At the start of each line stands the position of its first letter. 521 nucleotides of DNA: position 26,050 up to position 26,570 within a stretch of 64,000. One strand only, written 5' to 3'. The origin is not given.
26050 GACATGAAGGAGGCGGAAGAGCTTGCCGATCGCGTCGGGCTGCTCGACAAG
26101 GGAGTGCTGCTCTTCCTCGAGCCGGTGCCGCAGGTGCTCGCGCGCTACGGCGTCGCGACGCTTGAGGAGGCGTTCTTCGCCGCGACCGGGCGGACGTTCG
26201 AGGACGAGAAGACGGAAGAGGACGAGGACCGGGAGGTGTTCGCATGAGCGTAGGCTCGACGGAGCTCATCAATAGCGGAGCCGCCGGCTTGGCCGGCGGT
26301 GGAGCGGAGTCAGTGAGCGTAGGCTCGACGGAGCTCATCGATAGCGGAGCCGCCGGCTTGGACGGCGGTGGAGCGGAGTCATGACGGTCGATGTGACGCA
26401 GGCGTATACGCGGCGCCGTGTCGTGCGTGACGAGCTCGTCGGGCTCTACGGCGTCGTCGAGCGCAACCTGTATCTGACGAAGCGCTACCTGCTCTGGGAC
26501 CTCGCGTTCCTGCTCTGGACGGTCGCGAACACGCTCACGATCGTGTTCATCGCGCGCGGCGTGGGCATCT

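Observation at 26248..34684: Dispersed GTAG-plus-hairpin (REP-like) element family, four sense-oriented copies at gene junctions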

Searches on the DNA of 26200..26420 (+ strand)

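Call 44: search_rna_families(source=window, start=26200, end=26420, threshold=evalue, max_evalue=10, show_alignments=2)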
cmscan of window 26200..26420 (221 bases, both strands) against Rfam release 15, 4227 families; matches with E-value up to 10: 4.
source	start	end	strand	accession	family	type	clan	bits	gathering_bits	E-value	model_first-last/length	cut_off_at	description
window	26248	26324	+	RF03207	mir-3960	Gene; miRNA;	-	15.6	73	9.5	1-73/73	no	mir-3960 microRNA precursor family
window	26278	26341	+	RF02235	asX1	Gene; sRNA;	-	14.9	70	4.4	1-115/115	no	Xanthomonadaceae sRNA asX1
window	26279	26332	-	RF01519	CC0196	Gene; sRNA;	-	14.8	35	0.38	1-58/58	no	Caulobacter sRNA CC0196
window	26237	26276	-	RF01142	sR19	Gene; snRNA; snoRNA; CD-box;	-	10.7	45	2.3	1-63/63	no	Small nucleolar RNA sR19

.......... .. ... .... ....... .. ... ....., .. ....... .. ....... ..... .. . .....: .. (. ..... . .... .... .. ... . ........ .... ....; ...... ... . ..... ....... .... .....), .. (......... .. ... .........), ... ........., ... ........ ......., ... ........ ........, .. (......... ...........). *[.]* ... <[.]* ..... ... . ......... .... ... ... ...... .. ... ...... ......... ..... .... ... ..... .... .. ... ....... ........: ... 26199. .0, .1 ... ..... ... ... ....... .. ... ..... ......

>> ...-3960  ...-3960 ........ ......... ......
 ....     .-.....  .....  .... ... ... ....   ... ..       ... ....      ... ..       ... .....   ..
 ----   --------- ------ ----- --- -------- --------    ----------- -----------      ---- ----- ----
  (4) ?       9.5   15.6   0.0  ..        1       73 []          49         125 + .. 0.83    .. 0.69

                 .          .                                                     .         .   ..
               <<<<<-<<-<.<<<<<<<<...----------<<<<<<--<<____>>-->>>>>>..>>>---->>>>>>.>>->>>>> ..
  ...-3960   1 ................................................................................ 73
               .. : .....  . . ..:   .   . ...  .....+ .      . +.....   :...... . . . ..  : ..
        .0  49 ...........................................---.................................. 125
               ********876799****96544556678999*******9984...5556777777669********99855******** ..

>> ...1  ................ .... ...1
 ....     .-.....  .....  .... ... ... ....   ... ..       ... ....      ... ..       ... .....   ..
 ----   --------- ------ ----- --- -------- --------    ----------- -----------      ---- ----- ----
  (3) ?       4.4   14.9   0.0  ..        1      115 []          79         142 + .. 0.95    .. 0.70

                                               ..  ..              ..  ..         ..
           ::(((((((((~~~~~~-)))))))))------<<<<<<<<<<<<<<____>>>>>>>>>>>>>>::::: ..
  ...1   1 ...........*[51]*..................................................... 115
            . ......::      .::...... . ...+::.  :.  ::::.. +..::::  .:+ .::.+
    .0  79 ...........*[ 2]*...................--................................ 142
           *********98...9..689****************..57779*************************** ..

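Call 58: search_dna_similar(query=window:26240-26390:+, collection=plasmids, mode=distant, max_evalue=0.001, max_rows=15)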
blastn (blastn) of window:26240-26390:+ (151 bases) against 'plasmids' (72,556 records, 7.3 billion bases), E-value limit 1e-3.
No match.
